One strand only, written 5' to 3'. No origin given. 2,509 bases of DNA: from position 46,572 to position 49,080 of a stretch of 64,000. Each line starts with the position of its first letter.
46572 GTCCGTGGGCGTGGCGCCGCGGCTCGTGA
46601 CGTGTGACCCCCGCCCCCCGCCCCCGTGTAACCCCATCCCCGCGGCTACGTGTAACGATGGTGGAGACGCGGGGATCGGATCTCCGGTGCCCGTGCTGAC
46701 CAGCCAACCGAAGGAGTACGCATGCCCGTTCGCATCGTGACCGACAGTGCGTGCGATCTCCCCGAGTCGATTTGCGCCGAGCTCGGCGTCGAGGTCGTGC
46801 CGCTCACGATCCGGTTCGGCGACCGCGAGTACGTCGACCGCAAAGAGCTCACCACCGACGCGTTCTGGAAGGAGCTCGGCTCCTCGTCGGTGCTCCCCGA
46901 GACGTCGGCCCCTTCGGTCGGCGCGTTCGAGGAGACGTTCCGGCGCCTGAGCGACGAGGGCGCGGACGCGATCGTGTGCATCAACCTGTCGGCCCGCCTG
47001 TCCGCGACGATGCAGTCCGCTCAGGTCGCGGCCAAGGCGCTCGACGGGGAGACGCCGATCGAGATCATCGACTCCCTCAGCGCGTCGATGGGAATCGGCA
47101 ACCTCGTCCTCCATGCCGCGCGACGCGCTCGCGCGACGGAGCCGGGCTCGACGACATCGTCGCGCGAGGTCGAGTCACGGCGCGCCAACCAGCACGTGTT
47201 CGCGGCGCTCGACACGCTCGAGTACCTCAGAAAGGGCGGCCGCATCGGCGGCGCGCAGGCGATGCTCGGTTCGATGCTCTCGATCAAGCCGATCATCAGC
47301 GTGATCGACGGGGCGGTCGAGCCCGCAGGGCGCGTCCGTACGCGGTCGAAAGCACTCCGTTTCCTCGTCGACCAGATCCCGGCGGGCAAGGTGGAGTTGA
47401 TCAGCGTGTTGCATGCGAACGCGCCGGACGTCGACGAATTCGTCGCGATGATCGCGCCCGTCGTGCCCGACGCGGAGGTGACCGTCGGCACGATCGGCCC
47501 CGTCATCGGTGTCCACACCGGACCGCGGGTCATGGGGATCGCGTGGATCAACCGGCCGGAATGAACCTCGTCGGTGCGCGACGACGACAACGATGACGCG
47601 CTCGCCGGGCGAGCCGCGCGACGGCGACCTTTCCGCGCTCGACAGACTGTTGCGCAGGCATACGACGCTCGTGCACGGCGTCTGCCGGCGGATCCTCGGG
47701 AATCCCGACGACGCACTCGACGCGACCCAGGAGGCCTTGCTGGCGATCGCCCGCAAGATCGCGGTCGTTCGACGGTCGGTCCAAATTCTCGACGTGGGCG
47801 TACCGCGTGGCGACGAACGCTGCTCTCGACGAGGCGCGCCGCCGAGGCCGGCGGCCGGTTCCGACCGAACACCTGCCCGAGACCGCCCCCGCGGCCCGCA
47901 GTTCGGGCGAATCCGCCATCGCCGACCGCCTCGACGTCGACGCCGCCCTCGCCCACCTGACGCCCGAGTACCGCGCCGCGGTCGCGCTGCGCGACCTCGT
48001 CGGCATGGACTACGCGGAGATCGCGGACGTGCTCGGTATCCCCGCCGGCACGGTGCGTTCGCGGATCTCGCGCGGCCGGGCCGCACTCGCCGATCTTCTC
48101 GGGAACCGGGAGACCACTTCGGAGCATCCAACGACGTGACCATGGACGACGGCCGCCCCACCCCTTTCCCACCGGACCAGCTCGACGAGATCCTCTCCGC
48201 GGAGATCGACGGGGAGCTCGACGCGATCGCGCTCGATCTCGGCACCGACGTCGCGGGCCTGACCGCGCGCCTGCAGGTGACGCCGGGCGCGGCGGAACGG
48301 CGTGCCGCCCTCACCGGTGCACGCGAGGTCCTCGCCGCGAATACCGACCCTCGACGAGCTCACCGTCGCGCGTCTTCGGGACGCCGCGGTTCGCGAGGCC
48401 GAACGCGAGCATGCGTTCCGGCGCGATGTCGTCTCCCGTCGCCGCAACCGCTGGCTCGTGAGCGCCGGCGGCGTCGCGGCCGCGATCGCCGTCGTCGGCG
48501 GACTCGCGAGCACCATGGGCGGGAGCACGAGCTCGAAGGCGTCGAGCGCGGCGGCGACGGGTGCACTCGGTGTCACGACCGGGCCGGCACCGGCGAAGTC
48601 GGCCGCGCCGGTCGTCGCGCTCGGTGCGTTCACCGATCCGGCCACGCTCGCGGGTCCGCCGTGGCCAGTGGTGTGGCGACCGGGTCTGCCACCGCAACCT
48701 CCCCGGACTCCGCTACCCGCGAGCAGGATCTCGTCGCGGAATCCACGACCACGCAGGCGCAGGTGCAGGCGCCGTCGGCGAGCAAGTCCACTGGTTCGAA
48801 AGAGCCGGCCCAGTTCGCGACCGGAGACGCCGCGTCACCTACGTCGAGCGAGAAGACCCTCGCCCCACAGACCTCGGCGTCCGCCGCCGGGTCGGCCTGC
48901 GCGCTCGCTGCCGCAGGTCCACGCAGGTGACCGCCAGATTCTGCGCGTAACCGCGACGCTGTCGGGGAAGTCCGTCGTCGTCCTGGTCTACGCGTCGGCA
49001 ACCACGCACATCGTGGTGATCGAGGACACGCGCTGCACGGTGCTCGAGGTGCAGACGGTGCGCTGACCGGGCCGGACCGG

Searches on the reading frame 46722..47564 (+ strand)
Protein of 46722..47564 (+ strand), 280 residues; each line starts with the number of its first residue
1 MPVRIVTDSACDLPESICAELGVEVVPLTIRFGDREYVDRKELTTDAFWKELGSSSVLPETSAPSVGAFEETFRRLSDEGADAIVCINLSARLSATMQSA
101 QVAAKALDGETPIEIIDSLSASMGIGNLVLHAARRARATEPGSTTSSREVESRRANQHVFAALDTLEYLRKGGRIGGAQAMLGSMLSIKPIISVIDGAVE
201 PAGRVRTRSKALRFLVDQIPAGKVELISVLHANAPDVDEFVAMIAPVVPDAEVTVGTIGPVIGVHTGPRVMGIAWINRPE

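Call 43: search_protein_families(library=pfam, proteins=[window:46722-47564:+])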
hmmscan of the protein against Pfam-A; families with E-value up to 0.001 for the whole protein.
window:46722-47564:+ (280 aa): 1 family
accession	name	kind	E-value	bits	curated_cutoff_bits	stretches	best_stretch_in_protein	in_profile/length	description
PF02645.21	DegV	-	2.7e-77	260.3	27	1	3-277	2-279/280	Uncharacterised protein, DegV family COG1307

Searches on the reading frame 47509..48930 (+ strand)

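Call 43: search_protein_families(library=pfam, proteins=[window:47509-48930:+])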
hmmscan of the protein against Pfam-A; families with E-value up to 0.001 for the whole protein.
window:47509-48930:+ (473 aa): 1 family
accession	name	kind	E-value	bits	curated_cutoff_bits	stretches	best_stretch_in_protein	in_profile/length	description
PF04542.20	Sigma70_r2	-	1.2e-06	28.7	24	1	47-85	1-39/71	Sigma-70 region 2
